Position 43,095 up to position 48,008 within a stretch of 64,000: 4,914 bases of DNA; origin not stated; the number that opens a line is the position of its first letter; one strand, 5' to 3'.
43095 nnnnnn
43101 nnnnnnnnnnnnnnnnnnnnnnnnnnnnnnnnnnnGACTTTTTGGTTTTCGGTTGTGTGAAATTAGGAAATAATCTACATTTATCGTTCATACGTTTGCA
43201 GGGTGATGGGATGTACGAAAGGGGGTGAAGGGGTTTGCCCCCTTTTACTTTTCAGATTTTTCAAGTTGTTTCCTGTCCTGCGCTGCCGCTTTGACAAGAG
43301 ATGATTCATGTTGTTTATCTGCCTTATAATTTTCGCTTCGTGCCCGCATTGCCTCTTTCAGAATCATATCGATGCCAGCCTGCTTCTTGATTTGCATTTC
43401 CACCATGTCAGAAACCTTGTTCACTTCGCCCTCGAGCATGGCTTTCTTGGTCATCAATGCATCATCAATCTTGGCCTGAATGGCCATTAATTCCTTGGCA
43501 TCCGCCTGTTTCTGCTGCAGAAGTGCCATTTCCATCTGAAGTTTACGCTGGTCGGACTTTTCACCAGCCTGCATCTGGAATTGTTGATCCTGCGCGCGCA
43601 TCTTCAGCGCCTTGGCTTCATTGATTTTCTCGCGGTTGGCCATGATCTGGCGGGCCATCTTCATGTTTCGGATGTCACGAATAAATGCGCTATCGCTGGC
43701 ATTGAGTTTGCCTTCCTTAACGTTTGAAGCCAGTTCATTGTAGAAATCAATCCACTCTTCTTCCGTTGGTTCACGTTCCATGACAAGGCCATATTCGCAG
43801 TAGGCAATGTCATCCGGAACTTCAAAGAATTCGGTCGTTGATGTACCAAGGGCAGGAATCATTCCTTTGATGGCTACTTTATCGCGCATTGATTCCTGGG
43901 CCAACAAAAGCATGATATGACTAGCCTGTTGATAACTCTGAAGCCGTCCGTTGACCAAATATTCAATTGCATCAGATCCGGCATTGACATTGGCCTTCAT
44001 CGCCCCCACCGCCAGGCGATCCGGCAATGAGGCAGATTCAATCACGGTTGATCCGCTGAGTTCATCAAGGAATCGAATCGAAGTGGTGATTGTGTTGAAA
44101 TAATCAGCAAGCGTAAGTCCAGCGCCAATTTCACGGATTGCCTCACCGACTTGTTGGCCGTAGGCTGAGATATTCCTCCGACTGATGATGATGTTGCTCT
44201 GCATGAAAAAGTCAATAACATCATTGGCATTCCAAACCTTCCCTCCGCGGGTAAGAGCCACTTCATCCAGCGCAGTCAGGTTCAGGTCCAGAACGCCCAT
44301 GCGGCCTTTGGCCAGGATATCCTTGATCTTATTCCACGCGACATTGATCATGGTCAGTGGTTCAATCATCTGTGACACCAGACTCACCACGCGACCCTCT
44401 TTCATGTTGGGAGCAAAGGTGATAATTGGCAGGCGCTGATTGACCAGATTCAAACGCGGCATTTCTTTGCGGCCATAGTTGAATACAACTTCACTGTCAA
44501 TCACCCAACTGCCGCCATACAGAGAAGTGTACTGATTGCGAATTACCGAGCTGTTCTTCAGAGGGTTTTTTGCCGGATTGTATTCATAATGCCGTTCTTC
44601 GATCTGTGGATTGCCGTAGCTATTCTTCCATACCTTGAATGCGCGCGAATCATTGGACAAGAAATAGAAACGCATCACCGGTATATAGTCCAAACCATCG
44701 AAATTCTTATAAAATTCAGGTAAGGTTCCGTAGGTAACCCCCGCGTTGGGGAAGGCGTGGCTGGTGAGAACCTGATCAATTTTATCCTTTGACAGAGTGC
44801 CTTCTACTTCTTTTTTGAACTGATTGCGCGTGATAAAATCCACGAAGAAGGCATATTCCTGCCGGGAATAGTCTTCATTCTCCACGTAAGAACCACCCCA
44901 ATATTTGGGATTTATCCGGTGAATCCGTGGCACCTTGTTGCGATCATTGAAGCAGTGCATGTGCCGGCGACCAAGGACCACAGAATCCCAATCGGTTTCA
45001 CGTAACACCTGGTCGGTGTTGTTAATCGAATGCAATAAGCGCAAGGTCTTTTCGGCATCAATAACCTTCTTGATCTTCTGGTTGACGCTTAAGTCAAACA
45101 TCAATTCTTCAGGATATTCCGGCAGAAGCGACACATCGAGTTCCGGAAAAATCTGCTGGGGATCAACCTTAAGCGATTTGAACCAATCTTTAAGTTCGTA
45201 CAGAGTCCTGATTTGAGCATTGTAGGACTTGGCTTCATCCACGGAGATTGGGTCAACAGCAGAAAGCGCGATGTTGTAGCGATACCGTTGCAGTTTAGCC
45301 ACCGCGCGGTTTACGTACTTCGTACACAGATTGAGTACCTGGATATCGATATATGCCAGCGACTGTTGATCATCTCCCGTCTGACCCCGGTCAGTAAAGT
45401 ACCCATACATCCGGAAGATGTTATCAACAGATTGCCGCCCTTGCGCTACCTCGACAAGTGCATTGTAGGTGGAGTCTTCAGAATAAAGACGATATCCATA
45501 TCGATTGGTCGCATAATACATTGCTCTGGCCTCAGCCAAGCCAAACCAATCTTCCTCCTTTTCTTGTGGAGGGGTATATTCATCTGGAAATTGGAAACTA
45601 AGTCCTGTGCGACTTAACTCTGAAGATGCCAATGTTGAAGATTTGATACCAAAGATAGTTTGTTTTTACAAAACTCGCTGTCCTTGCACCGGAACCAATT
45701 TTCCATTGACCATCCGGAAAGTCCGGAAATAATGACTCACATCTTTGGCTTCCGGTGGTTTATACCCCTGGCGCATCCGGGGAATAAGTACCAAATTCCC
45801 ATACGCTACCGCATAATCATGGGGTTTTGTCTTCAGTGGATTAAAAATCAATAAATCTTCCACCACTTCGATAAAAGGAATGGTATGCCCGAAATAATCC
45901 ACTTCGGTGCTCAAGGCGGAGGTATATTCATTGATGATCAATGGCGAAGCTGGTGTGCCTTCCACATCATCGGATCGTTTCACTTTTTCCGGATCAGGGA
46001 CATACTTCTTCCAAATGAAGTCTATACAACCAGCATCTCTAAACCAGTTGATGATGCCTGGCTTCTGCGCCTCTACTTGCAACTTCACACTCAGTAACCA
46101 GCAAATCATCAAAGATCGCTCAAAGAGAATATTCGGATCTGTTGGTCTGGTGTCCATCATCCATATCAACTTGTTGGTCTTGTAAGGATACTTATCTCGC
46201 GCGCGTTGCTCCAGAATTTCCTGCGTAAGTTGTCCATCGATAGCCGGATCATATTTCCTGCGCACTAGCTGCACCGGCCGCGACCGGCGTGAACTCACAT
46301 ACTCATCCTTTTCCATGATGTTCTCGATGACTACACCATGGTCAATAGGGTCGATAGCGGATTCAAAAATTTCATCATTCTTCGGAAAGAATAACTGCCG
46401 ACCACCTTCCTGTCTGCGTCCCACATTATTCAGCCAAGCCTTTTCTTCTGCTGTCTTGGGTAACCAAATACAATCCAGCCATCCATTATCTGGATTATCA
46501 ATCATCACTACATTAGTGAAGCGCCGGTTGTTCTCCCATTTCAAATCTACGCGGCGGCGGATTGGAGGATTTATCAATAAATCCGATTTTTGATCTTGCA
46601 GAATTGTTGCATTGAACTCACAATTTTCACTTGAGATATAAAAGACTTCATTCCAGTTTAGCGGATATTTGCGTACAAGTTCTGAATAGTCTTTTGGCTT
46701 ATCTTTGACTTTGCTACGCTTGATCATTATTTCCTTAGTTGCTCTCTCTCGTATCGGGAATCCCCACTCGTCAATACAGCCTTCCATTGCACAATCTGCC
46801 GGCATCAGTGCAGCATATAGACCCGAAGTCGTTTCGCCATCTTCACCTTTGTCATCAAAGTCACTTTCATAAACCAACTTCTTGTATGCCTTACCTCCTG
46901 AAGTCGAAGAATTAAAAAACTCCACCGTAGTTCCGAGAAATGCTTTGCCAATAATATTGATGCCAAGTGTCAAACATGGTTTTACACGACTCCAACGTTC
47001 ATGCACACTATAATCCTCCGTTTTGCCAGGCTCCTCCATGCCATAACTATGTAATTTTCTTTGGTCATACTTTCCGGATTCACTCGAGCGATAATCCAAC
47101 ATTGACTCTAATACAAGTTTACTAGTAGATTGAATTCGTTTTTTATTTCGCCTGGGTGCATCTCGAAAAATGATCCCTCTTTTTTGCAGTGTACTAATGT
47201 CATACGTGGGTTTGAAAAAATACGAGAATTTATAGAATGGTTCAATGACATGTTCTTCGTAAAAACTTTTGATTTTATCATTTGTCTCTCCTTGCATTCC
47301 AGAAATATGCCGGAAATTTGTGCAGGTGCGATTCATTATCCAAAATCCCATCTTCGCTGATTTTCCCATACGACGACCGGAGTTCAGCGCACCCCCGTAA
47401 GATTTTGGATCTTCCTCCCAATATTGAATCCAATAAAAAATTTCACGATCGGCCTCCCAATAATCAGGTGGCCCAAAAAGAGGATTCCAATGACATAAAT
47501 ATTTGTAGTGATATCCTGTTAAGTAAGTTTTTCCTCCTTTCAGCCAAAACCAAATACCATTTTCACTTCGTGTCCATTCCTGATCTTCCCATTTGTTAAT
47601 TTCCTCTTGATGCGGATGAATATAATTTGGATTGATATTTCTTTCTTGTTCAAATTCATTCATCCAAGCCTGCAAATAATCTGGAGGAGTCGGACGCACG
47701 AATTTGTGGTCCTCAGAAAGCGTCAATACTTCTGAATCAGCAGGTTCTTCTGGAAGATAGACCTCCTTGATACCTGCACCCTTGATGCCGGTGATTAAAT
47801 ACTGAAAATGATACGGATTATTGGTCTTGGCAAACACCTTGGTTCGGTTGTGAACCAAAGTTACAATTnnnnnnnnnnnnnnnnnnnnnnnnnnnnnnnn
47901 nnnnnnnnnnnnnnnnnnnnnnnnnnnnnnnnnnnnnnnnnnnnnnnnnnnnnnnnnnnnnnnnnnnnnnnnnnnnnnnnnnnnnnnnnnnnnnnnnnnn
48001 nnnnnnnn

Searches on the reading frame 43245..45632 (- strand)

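Call 13: search_protein_families(library=pfam, proteins=[window:43245-45632:-], max_evalue=0.01)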
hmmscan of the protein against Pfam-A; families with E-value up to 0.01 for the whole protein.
window:43245-45632:- (795 aa): 0 families

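Call 14: search_protein_families(library=phrogs, proteins=[window:43245-45632:-], max_evalue=0.001)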
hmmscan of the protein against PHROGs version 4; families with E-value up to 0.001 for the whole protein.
window:43245-45632:- (795 aa): 1 family
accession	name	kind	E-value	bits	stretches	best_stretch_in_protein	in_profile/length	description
phrog_6547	-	head and packaging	1.6e-48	166.4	1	11-784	5-803/827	portal protein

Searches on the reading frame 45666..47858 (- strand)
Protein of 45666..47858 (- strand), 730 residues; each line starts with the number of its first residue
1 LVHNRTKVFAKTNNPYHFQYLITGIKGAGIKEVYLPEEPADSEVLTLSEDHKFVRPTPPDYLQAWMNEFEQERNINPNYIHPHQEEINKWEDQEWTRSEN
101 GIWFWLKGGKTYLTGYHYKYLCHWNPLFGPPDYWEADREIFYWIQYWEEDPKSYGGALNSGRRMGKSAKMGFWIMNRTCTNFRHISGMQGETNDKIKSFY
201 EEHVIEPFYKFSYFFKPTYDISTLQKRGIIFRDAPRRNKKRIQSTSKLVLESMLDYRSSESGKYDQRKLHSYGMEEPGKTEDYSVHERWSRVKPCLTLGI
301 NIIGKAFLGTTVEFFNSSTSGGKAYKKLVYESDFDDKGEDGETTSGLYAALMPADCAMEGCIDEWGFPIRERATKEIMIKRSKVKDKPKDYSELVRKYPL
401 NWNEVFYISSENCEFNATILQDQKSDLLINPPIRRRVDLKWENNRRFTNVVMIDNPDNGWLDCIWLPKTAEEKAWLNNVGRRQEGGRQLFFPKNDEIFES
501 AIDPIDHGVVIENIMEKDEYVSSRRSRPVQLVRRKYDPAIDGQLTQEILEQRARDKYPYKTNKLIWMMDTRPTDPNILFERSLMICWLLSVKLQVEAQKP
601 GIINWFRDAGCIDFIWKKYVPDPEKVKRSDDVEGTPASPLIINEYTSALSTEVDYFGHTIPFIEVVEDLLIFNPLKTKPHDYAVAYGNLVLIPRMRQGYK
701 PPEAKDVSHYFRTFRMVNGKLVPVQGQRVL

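Call 13: search_protein_families(library=pfam, proteins=[window:45666-47858:-], max_evalue=0.01)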
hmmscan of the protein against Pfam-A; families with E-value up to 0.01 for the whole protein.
window:45666-47858:- (730 aa): 0 families

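Call 14: search_protein_families(library=phrogs, proteins=[window:45666-47858:-], max_evalue=0.001)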
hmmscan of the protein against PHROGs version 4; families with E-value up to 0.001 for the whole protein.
window:45666-47858:- (730 aa): 1 family
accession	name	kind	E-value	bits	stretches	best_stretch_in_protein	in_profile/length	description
phrog_6681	-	head and packaging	2.5e-37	129.6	1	79-424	81-465/758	terminase large subunit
